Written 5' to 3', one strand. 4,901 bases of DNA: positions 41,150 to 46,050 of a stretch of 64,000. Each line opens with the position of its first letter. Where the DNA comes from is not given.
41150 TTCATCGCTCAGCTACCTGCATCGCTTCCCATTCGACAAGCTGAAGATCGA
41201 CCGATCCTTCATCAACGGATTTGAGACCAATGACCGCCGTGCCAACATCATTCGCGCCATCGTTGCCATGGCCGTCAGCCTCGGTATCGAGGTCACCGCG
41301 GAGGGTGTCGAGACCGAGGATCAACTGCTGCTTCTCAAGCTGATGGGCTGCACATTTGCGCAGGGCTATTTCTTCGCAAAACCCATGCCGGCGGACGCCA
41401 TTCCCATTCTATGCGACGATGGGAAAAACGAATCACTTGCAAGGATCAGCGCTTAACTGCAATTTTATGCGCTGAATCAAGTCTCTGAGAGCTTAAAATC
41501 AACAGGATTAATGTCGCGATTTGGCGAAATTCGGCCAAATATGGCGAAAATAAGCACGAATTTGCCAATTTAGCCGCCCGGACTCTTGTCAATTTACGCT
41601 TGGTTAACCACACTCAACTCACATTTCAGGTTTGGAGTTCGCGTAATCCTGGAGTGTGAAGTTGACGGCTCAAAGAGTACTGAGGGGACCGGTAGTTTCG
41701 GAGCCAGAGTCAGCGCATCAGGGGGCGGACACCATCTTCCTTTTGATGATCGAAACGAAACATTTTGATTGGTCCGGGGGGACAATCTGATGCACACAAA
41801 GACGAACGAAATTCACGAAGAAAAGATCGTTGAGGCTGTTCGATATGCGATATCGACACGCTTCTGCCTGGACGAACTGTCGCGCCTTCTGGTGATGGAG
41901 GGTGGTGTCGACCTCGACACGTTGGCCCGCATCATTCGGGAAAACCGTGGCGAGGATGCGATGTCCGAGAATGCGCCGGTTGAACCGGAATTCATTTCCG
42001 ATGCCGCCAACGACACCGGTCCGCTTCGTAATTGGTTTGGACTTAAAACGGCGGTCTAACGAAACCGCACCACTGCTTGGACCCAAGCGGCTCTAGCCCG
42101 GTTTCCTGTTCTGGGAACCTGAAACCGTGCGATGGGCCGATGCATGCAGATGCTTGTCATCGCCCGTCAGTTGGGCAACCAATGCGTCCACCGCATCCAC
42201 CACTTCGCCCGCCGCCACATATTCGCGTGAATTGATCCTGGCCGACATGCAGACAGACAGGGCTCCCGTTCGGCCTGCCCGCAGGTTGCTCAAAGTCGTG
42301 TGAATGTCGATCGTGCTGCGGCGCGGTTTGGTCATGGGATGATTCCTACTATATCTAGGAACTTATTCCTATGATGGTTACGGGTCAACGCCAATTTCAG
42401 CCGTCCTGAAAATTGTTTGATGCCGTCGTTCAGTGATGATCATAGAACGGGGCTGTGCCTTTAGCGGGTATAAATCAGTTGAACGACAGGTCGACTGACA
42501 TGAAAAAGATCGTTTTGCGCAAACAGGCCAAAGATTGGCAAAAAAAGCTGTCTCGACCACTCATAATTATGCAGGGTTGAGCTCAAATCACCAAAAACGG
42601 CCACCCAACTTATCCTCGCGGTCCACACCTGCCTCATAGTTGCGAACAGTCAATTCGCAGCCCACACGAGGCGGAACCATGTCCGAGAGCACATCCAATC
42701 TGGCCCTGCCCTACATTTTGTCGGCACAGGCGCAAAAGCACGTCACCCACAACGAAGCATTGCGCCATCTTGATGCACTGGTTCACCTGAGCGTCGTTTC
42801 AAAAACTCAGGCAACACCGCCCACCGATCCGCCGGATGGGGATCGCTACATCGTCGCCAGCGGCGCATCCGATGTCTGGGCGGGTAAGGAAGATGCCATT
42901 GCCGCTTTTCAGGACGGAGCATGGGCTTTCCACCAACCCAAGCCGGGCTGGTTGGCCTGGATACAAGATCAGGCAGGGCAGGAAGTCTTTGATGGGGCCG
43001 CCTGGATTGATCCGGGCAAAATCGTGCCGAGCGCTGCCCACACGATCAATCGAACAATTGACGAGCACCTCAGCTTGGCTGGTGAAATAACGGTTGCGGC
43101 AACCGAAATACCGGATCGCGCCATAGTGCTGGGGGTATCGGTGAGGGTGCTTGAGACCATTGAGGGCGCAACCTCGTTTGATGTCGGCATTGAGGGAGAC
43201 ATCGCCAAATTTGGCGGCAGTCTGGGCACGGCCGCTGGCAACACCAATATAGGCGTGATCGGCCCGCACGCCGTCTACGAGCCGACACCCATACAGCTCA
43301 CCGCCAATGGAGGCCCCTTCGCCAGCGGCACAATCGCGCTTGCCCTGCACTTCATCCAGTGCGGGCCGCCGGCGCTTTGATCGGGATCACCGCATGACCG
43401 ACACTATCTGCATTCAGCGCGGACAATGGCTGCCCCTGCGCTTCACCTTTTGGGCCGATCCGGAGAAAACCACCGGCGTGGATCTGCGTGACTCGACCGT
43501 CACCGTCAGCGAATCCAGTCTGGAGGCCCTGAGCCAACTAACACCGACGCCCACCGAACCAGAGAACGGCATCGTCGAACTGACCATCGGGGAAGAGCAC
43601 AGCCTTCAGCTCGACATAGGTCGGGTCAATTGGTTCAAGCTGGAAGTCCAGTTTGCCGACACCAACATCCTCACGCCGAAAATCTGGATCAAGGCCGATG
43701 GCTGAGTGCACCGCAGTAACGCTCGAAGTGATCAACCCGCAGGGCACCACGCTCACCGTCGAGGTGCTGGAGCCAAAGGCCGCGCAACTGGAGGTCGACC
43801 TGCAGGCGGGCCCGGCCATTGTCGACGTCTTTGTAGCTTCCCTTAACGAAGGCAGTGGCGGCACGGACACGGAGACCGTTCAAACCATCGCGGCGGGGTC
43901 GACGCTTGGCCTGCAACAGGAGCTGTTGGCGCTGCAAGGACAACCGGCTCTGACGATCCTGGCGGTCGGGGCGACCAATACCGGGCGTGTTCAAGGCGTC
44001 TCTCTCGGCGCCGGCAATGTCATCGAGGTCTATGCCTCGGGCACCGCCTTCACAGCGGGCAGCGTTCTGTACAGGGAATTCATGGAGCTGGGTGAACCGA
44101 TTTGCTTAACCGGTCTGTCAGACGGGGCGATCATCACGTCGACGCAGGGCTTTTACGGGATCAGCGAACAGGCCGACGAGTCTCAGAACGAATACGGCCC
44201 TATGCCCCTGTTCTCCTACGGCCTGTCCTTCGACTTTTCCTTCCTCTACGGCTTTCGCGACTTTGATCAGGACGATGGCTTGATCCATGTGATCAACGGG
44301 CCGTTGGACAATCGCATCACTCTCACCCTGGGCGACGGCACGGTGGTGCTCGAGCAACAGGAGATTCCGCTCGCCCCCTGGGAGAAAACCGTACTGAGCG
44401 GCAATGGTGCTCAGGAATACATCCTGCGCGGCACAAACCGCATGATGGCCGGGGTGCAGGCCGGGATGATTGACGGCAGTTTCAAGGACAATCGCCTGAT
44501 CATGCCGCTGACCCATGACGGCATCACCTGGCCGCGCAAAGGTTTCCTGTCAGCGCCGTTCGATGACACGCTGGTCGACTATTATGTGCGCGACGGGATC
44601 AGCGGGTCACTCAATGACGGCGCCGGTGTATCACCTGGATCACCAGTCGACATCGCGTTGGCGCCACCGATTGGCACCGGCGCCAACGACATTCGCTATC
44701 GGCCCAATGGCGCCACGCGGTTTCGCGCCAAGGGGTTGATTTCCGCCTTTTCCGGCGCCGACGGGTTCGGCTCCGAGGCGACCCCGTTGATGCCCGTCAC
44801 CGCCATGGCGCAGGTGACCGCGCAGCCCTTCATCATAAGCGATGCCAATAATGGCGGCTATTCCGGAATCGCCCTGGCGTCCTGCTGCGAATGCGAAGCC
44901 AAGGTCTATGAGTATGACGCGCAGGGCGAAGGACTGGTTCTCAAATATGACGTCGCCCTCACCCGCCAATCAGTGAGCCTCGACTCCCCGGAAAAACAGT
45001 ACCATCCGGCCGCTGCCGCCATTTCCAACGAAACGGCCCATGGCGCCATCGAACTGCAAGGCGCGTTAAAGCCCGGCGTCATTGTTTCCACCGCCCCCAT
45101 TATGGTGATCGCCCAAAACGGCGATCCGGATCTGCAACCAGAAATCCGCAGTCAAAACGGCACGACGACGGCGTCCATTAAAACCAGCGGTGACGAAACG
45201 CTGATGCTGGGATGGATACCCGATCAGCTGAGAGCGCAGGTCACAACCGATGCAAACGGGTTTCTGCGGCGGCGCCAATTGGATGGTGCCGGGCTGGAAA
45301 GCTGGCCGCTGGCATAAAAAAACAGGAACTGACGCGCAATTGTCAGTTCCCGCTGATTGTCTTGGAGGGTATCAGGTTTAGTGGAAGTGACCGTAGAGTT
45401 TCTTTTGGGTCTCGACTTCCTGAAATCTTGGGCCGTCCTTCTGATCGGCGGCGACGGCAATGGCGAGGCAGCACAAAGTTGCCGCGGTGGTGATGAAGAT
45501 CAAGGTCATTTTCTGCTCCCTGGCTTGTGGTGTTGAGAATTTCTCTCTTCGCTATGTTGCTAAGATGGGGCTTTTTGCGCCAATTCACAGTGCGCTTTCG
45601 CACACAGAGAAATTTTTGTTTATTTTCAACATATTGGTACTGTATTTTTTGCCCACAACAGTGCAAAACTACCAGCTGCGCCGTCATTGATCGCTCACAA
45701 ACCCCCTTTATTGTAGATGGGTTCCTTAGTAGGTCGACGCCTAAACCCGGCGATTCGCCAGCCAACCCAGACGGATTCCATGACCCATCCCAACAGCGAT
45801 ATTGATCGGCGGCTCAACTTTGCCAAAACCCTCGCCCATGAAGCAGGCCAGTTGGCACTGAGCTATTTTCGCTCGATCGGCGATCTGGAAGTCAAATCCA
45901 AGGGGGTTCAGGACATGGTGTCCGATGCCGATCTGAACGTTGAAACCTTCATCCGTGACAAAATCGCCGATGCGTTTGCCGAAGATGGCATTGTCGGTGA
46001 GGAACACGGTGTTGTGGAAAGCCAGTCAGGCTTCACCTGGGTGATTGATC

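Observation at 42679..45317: Orphan three-gene operon: DUF2793-like protein + 103-aa + 539-aa beta-rich proteins with no assignable function (candidate remote virion-fibre/GTA-accessory or new surface module)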

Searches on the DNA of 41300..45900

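Call 99: search_rna_families(source=window, start=41300, end=45900, threshold=evalue, max_evalue=1)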
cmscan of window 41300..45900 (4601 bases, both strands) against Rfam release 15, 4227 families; matches with E-value up to 1: 0.
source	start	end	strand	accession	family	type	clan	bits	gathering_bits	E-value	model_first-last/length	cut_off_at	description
